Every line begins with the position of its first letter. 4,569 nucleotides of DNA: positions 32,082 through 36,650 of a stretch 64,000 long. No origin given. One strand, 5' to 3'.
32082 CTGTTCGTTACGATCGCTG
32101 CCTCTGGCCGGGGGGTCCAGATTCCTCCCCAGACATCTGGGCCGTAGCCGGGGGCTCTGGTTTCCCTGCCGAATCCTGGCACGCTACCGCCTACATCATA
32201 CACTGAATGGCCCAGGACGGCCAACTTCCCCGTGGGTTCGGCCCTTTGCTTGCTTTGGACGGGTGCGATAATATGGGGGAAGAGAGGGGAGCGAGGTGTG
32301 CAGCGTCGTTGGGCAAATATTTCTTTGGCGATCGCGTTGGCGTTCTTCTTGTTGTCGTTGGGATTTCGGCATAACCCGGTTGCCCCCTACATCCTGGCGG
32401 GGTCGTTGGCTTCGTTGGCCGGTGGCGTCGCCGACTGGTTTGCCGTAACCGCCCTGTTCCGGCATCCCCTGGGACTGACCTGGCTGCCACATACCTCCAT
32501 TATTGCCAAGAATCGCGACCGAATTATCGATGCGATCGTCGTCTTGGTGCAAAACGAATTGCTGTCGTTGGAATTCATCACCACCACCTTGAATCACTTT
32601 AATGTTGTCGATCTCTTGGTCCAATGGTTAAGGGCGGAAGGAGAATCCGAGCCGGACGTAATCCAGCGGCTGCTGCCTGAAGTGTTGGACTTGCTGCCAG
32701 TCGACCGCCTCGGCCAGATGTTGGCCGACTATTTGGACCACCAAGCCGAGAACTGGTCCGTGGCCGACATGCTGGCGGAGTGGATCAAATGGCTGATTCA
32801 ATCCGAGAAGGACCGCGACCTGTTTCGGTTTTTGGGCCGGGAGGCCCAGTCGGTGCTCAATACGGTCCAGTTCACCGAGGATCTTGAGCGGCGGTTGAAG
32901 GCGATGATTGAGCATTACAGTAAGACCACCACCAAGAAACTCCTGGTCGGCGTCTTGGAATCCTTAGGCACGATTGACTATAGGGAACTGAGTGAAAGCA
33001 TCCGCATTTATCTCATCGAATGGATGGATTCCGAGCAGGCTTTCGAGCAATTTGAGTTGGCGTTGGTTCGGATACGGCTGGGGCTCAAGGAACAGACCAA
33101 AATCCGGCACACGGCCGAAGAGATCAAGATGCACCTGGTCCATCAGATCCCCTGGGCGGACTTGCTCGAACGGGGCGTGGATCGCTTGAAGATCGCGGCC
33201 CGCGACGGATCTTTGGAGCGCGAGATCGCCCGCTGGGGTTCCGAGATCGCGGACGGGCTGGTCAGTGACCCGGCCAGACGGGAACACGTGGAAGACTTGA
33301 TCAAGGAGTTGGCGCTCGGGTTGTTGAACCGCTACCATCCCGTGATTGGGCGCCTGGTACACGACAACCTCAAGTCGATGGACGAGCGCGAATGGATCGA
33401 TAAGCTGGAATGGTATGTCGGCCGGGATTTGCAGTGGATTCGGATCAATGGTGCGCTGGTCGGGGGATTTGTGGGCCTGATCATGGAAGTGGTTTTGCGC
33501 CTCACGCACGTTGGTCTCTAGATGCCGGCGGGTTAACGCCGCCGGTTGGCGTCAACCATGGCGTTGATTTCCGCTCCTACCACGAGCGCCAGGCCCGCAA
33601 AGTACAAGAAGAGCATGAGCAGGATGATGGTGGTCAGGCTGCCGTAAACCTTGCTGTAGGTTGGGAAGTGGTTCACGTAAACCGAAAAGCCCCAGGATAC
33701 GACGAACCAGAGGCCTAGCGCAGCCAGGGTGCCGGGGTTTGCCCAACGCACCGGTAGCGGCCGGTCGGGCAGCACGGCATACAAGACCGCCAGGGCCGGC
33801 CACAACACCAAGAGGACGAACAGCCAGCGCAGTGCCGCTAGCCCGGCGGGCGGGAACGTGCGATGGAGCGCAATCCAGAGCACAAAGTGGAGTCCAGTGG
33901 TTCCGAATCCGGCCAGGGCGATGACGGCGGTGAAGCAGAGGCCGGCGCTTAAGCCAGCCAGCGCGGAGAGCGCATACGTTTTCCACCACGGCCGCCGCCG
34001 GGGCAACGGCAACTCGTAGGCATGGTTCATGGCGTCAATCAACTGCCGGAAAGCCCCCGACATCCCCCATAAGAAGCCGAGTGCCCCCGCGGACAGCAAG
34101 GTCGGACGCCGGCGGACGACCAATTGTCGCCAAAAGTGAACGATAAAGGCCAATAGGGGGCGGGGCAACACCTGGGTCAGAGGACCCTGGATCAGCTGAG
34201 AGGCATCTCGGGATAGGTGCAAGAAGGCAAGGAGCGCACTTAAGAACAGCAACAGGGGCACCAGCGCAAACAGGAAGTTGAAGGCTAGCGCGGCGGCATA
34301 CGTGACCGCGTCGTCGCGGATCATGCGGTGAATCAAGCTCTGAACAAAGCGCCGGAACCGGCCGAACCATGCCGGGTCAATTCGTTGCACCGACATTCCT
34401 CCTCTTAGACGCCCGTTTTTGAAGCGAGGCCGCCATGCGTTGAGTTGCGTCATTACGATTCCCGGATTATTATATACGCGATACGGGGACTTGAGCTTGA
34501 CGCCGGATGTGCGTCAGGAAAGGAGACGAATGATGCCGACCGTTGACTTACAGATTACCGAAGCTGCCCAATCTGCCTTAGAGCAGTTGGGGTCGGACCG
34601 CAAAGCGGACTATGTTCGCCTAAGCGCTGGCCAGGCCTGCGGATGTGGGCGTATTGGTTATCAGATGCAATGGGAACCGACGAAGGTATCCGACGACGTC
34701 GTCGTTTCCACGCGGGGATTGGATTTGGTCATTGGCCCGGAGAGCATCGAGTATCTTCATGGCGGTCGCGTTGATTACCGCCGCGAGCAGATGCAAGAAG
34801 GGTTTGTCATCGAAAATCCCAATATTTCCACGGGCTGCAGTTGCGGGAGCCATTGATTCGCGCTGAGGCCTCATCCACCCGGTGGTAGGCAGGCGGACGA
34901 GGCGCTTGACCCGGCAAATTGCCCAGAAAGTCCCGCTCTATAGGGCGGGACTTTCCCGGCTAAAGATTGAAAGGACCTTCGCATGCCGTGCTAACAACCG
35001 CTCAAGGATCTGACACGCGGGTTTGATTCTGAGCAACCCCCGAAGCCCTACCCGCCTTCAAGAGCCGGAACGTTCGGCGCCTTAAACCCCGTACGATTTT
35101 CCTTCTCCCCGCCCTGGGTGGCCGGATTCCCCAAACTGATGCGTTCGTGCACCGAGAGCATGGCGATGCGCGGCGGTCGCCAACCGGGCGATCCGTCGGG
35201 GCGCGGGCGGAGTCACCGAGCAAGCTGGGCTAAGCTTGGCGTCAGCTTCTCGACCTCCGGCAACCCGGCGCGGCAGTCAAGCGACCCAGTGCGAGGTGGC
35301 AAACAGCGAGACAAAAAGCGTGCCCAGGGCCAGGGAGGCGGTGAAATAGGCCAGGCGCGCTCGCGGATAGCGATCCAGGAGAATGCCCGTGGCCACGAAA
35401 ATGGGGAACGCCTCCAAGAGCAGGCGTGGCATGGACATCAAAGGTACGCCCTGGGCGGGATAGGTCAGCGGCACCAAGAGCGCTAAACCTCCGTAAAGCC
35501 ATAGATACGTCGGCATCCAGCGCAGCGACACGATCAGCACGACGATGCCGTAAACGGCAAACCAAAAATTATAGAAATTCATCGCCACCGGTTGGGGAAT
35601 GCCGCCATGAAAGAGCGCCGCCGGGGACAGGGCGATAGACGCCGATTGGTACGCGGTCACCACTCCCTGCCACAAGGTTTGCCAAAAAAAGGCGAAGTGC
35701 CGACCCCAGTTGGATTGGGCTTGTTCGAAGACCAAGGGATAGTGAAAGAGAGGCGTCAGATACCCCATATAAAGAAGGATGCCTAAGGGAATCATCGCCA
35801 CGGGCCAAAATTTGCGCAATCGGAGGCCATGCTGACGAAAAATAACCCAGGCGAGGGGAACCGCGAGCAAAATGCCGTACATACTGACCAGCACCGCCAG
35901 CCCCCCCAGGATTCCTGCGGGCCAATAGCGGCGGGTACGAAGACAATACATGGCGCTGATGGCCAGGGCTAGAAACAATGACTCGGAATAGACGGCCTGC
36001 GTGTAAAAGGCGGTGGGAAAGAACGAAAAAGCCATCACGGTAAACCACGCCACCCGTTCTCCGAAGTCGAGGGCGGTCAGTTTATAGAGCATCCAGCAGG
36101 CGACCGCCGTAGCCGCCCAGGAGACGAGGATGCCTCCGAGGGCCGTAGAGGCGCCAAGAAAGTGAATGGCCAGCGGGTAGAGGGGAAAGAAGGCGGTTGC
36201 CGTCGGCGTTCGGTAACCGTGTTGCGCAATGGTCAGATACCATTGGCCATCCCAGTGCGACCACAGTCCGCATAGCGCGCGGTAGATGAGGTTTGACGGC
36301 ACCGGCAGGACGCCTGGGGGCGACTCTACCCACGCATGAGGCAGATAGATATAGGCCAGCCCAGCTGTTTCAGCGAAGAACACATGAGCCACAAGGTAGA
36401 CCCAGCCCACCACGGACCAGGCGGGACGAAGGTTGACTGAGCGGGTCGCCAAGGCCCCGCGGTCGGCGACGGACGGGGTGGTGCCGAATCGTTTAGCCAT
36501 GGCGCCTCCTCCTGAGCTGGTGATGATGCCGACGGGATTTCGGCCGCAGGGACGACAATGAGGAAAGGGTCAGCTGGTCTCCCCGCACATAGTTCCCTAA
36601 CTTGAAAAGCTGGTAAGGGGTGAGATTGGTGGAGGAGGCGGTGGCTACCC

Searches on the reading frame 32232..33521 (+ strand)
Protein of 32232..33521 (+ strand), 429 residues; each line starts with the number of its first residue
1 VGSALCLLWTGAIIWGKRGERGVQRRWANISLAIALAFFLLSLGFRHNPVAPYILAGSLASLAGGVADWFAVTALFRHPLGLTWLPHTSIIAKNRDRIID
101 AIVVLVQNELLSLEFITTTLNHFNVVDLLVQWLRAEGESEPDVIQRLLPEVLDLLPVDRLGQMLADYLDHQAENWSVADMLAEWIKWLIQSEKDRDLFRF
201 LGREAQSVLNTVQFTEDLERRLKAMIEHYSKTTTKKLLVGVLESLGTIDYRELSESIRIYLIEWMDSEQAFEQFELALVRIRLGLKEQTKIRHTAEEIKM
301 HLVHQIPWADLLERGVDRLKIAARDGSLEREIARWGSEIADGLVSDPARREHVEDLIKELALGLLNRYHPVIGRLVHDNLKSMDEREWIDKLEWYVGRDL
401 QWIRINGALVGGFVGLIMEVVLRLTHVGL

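Call 60: search_protein_families(library=pfam, proteins=[window:32232-33521:+], max_evalue=0.00001)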
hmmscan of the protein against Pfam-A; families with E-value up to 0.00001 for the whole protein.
window:32232-33521:+ (429 aa): 1 family
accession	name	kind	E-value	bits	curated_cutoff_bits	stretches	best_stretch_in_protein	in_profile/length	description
PF04286.17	DUF445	-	3.9e-62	211.7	33.8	1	60-424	3-367/368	Protein of unknown function (DUF445)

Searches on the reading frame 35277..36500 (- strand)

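Call 60: search_protein_families(library=pfam, proteins=[window:35277-36500:-], max_evalue=0.00001)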
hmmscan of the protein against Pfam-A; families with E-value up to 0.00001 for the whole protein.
window:35277-36500:- (407 aa): 1 family
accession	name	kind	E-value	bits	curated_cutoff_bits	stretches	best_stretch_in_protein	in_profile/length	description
PF04188.19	Mannosyl_trans2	-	3.7e-09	36.9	22.4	1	70-212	49-205/443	Mannosyltransferase (PIG-V)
